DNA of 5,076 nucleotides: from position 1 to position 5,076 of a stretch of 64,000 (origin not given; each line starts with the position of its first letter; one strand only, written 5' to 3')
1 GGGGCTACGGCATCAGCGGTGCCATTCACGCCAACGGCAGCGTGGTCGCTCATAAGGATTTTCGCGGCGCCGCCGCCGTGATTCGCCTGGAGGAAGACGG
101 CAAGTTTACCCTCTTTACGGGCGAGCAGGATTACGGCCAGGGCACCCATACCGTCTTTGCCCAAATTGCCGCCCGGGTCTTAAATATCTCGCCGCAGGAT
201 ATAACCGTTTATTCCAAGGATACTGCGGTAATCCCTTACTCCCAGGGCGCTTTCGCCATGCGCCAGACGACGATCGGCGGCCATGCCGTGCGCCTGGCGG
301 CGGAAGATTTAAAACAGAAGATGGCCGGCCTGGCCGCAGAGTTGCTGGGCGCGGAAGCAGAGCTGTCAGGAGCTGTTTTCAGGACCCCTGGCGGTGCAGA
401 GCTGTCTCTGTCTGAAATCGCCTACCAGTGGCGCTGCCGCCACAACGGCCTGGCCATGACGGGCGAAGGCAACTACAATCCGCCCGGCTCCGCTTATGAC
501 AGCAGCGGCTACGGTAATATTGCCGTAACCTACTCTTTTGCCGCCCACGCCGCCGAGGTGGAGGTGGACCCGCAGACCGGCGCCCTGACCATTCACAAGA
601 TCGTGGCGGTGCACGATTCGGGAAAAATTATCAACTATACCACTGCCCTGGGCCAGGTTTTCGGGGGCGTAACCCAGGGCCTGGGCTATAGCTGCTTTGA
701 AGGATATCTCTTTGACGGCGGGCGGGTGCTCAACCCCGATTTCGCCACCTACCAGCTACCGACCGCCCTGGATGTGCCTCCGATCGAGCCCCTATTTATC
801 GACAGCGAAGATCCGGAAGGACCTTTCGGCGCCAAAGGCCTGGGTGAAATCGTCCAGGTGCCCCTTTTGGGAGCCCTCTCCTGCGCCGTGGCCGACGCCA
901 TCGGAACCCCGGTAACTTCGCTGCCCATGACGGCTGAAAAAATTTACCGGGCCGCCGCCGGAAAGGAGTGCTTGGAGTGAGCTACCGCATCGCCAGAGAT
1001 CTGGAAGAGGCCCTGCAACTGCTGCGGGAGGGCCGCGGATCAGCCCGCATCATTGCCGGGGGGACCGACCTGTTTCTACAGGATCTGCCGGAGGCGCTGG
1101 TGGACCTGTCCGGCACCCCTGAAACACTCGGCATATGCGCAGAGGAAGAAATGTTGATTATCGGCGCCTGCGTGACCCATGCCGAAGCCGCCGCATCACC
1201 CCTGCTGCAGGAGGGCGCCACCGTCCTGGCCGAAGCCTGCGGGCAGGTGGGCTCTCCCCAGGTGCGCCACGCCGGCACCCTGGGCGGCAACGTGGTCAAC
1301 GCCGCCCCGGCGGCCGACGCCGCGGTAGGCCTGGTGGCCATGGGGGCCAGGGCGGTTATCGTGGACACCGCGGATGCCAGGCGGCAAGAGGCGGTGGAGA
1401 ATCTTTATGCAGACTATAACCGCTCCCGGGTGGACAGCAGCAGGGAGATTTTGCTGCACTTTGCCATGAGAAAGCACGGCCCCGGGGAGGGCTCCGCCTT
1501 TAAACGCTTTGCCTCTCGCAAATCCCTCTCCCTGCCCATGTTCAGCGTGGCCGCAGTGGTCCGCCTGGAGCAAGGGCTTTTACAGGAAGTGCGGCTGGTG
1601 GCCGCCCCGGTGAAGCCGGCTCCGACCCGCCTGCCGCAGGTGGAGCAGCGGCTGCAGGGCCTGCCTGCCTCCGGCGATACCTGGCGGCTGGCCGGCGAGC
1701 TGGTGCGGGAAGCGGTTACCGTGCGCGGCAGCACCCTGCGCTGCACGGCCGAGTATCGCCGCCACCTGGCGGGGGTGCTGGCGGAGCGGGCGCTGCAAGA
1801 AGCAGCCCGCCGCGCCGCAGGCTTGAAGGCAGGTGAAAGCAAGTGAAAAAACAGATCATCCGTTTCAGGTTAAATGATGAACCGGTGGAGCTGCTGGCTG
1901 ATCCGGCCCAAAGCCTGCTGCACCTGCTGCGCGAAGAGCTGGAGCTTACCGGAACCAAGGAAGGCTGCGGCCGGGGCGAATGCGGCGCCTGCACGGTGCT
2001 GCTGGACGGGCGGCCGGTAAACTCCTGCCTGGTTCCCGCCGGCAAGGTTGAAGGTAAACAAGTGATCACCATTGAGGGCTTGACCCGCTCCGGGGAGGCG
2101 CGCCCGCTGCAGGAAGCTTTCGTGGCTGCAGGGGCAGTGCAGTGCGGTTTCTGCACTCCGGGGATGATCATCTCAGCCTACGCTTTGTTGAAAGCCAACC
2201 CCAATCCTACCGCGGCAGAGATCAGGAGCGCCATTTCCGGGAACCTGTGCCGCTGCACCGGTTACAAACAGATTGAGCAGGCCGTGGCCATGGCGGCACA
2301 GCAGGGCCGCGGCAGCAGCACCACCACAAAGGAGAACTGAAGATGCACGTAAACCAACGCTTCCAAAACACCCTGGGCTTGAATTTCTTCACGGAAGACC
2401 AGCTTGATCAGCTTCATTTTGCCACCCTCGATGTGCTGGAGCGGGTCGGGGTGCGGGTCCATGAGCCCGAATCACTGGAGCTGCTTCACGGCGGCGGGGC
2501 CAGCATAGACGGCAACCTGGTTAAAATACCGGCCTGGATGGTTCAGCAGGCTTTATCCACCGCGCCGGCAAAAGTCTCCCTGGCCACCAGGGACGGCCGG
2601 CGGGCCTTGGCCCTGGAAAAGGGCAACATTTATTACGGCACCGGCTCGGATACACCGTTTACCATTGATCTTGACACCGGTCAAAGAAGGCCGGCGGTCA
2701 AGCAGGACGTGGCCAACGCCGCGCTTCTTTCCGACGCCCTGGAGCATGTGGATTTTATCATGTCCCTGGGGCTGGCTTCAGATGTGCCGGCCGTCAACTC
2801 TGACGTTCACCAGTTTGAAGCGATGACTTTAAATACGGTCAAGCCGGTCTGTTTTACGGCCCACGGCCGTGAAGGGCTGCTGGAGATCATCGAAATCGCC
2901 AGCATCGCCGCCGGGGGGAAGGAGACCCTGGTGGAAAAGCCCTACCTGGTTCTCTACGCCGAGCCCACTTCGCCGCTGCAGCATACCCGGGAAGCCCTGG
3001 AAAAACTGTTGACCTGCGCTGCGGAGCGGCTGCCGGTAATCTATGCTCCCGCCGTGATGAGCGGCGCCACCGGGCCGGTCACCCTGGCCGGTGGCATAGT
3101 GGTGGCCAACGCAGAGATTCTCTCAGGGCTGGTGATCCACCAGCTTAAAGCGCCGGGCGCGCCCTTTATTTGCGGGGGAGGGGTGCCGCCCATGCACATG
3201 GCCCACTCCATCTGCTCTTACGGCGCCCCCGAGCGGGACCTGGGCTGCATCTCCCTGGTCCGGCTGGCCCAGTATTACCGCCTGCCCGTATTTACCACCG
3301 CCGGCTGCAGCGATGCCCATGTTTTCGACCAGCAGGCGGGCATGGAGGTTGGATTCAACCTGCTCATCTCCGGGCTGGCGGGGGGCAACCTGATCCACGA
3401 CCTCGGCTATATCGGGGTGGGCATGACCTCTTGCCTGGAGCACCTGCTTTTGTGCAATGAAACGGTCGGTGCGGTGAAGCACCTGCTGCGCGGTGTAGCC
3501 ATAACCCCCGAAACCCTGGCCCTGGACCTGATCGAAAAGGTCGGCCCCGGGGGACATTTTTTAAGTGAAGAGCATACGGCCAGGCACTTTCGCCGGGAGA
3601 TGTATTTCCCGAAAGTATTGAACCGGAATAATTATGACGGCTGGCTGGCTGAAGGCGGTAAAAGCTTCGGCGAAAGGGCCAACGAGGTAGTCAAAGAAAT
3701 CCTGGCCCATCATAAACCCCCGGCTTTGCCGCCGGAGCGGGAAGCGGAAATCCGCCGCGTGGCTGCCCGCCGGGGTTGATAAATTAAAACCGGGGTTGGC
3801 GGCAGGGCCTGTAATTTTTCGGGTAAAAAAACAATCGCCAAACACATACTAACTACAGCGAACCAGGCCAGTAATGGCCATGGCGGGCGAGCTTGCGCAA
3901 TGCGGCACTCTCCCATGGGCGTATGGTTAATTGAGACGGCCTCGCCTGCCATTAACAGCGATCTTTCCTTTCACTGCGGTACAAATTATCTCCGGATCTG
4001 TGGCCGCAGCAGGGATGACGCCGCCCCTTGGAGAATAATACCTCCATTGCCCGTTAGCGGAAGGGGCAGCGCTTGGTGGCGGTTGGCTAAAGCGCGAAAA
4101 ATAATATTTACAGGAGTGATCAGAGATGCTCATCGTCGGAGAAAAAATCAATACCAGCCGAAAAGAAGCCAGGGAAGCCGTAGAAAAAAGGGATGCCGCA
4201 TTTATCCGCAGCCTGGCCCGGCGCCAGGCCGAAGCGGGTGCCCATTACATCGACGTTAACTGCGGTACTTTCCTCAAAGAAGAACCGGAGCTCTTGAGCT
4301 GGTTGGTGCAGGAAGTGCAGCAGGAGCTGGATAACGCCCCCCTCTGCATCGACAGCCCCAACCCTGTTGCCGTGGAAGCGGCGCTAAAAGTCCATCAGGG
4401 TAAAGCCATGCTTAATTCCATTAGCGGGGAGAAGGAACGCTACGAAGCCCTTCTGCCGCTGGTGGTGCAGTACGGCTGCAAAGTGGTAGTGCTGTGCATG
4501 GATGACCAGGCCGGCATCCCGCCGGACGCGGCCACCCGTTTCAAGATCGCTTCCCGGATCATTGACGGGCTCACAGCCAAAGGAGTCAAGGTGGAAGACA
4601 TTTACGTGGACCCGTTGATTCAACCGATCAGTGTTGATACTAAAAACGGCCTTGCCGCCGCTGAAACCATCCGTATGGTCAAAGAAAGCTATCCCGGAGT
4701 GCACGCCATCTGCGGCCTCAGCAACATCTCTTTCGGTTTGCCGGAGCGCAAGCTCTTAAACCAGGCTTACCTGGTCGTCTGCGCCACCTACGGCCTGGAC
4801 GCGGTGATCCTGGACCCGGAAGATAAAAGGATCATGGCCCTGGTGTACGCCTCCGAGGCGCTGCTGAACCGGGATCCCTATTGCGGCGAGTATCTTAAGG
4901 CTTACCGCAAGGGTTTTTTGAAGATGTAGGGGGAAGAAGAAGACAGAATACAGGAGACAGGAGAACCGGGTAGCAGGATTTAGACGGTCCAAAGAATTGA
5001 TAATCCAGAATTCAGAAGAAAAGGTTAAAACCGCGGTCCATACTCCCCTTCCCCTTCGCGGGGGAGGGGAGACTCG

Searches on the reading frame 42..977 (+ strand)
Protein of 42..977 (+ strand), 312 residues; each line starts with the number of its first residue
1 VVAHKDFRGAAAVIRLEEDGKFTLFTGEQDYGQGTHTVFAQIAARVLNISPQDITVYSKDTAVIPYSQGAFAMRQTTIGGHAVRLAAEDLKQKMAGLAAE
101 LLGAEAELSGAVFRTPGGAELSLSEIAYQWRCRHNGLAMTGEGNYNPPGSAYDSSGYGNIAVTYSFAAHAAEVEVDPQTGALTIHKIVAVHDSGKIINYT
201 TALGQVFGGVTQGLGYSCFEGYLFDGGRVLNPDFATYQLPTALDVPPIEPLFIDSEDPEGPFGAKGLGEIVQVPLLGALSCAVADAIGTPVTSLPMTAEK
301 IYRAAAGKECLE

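Call 97: search_protein_families(library=pfam, proteins=[window:42-977:+], max_evalue=0.00001)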
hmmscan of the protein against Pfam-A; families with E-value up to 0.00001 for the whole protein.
window:42-977:+ (312 aa): 1 family
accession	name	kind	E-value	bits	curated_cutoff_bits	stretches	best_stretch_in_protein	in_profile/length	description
PF20256.3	MoCoBD_2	-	6.3e-67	226.5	27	1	9-246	47-283/283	Molybdopterin cofactor-binding domain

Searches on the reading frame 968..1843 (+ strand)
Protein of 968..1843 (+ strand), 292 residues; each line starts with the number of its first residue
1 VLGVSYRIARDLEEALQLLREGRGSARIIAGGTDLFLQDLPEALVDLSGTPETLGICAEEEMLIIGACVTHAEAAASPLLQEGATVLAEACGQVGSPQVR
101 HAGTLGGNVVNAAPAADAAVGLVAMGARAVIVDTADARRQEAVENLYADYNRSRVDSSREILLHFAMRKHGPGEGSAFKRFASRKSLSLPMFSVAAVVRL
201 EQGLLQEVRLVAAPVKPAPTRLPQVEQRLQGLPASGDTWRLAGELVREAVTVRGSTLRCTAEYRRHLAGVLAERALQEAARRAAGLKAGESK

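Call 97: search_protein_families(library=pfam, proteins=[window:968-1843:+], max_evalue=0.00001)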
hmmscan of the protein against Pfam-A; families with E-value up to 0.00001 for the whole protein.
window:968-1843:+ (292 aa): 2 families
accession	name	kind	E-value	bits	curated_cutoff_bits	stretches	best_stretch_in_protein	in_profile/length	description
PF00941.27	FAD_binding_5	-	3.3e-31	108.8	27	1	5-164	4-164/170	FAD binding domain in molybdopterin dehydrogenase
PF03450.22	CO_deh_flav_C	-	3.7e-16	59.6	25.5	1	181-279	5-102/102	CO dehydrogenase flavoprotein C-terminal domain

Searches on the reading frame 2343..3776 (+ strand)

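Call 97: search_protein_families(library=pfam, proteins=[window:2343-3776:+], max_evalue=0.00001)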
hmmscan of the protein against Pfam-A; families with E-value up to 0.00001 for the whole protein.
window:2343-3776:+ (478 aa): 1 family
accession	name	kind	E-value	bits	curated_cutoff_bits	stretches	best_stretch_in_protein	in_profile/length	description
PF06253.16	MTTB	-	2.2e-93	313.4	25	1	13-477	31-495/500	Trimethylamine methyltransferase (MTTB)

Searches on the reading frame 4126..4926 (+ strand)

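Call 97: search_protein_families(library=pfam, proteins=[window:4126-4926:+], max_evalue=0.00001)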
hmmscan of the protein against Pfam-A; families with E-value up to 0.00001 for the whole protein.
window:4126-4926:+ (267 aa): 2 families
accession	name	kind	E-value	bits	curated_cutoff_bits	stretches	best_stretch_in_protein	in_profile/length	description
PF00809.28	Pterin_bind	-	1.2e-24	87.8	25.5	1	14-229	10-243/244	Pterin binding enzyme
PF03599.22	CdhD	-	3.7e-06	26.4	24.8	1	53-128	81-154/387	CO dehydrogenase/acetyl-CoA synthase delta subunit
